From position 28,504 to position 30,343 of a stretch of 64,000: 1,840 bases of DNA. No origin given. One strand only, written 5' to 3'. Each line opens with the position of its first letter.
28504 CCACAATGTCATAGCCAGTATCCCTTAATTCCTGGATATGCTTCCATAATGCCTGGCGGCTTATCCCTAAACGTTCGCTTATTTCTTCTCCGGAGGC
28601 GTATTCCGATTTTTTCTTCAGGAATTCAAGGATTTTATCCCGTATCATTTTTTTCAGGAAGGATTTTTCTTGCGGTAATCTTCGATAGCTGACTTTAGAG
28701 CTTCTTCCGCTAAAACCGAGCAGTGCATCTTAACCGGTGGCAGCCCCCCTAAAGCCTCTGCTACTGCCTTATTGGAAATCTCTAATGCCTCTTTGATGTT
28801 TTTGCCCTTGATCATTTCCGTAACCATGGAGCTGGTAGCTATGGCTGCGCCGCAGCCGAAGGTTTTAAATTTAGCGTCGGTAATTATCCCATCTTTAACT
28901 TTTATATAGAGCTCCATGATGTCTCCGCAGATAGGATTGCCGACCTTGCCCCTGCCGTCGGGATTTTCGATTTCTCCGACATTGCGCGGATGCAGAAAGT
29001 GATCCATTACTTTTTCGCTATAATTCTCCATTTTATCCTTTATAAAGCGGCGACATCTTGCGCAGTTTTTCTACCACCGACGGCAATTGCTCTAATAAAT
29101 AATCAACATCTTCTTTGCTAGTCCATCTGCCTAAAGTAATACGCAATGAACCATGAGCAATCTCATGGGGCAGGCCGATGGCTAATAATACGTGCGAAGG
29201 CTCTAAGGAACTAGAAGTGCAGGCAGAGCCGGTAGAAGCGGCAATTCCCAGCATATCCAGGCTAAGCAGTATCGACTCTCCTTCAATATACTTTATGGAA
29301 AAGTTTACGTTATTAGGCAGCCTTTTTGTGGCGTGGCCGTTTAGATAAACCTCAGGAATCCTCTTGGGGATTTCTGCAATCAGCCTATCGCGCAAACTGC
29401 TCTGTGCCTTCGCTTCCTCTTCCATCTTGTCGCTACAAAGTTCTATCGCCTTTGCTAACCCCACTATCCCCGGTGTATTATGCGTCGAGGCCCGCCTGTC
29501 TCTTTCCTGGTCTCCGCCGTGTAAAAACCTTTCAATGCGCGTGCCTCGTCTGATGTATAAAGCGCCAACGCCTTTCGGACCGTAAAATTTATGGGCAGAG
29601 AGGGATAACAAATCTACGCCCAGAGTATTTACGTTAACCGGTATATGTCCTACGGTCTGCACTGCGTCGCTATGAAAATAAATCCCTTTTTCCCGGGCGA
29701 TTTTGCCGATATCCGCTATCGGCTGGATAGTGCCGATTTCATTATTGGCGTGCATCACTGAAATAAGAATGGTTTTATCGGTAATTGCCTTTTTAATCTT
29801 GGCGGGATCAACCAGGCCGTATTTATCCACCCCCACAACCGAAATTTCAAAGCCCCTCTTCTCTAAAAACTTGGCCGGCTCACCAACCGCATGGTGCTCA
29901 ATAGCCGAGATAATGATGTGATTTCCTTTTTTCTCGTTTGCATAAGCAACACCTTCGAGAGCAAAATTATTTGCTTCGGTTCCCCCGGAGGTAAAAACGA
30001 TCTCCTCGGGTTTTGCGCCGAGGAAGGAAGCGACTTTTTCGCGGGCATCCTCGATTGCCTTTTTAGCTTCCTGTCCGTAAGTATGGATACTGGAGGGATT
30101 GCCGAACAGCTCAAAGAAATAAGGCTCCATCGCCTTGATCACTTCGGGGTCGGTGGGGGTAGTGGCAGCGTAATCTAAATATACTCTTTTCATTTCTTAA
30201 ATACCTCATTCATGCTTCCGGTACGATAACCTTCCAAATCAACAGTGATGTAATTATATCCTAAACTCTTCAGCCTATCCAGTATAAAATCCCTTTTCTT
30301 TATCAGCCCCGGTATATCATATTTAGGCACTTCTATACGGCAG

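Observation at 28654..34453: Sulfur-assimilation / Fe-S locus combining COG1900 plus NIL-ferredoxin homocysteine synthesis with Nfu, a LarE-like PP-loop enzyme, NifS, NifU, CysK and an Rrf2 regulator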

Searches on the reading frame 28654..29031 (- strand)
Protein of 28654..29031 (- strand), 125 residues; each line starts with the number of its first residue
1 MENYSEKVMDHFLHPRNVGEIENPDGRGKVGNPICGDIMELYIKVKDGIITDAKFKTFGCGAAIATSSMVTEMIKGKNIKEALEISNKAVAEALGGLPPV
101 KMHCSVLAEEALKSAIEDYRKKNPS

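Call 3: search_protein_families(library=pfam, proteins=[window:28654-29031:-])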
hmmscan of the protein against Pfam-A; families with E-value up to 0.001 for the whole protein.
window:28654-29031:- (125 aa): 1 family
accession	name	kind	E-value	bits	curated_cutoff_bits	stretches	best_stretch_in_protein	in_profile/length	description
PF01592.21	NifU_N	-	3.1e-52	176.5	22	1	4-123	2-124/127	NifU-like N terminal domain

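Call 4: search_protein_families(library=ncbifam, proteins=[window:28654-29031:-])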
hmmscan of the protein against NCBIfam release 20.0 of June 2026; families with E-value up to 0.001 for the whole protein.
window:28654-29031:- (125 aa): 4 families
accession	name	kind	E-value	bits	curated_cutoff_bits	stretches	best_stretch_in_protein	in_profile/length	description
TIGR03419.1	NifU_clost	equivalog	2.6e-64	215.1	187.9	1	4-123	1-120/121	Fe-S cluster assembly scaffold protein NifU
TIGR01999.1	iscU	equivalog_domain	3.2e-49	166.1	192.4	1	4-123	1-123/124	Fe-S cluster assembly scaffold IscU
TIGR02000.1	NifU_proper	equivalog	2.4e-45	155.2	273.3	1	1-121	1-123/290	Fe-S cluster assembly protein NifU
TIGR01994.1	SUF_scaf_2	equivalog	8.7e-23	80.8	92.5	1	4-89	5-90/137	Fe-S cluster assembly sulfur transfer protein SufU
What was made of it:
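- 28654..29031 (-): NifU/IscU-type Fe-S scaffold (C35, C60, C104). TIGR03419, 215.1 bits, cutoff 187.9 (call 4).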

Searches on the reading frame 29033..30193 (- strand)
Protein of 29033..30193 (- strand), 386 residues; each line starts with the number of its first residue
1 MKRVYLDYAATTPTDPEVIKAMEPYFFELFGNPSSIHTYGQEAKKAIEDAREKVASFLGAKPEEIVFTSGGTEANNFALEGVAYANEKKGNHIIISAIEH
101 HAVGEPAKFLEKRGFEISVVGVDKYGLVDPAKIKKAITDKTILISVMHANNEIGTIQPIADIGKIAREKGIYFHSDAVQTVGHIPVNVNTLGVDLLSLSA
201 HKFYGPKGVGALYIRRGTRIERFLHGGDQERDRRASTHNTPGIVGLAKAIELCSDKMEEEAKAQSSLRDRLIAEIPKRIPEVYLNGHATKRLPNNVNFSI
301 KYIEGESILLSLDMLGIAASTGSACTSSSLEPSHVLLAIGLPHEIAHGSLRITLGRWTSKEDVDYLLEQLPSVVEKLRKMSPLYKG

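Call 3: search_protein_families(library=pfam, proteins=[window:29033-30193:-])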
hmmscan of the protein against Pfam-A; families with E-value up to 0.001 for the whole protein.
window:29033-30193:- (386 aa): 5 families
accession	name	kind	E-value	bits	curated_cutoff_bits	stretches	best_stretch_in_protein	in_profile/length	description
PF00266.25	Aminotran_5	-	1.3e-95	321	21.5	1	4-366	1-371/371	Aminotransferase class-V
PF01041.23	DegT_DnrJ_EryC1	-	1.9e-10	41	19.8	1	52-182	31-151/360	DegT/DnrJ/EryC1/StrS aminotransferase family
PF01212.27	Beta_elim_lyase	-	6.1e-08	32.8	27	1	46-177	33-169/288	Beta-eliminating lyase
PF00155.27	Aminotran_1_2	-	8.5e-08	32.2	19.7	1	8-288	13-294/361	Aminotransferase class I and II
PF01053.26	Cys_Met_Meta_PP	-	0.00025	20.2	27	1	39-204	46-200/381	Cys/Met metabolism PLP-dependent enzyme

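Call 4: search_protein_families(library=ncbifam, proteins=[window:29033-30193:-])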
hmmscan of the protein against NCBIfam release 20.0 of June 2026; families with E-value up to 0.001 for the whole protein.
window:29033-30193:- (386 aa): 38 families (the best 25 are shown)
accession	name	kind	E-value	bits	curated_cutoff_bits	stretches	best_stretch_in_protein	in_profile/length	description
TIGR03402.1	FeS_nifS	equivalog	5e-178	591.7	530.75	1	4-383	1-379/379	cysteine desulfurase NifS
TIGR02006.1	IscS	equivalog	3.6e-142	474.1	643.2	1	3-384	4-385/402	IscS subfamily cysteine desulfurase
NF010611.0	PRK14012.1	equivalog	1.1e-138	462.6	548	1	4-385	7-390/406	IscS subfamily cysteine desulfurase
TIGR03235.1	DNA_S_dndA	equivalog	3.1e-121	405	480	1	5-353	1-352/353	cysteine desulfurase DndA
TIGR03403.1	nifS_epsilon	equivalog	1.7e-117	392.5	587.7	1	4-381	1-380/382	NifS family cysteine desulfurase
NF002806.0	PRK02948.1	subfamily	3.4e-104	348.8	304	1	4-377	2-375/381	IscS subfamily cysteine desulfurase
TIGR01979.1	sufS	subfamily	1.2e-58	198.9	475.1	1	4-375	20-400/403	SufS family cysteine desulfurase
TIGR01977.1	am_tr_V_EF2568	hypoth_equivalog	5.5e-57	193.5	377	1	4-370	1-373/376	cysteine desulfurase family protein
NF041166.1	f2_encap_cargo1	exception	1.6e-46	159.7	800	1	4-326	247-587/623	family 2A encapsulin nanocompartment cargo protein cysteine desulfurase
NF006791.0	PRK09295.1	equivalog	8.2e-42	143.7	661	1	4-216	25-240/406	cysteine desulfurase SufS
NF040779.1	Sec_lyase_SclA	exception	5.5e-37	127.5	525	1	4-373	1-376/378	selenocysteine lyase SclA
TIGR01976.1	am_tr_V_VC1184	hypoth_equivalog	2.6e-34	119.2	352.35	1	3-271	19-290/401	cysteine desulfurase-like protein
NF008126.0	PRK10874.1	equivalog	7.9e-33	114.2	607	1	2-375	19-397/401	cysteine desulfurase CsdA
TIGR03392.1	FeS_syn_CsdA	equivalog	3.5e-31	108.7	493.6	1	2-216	16-233/398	cysteine desulfurase CsdA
TIGR04343.1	egtE_PLP_lyase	equivalog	4.5e-18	65.2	400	1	42-218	51-219/370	ergothioneine biosynthesis PLP-dependent enzyme EgtE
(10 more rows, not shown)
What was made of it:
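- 29033..30193 (-): NifS cysteine desulfurase. Its ATG overlaps the larE stop (ATGA). TIGR03402, 591.7 bits, cutoff 530.75 (call 4).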
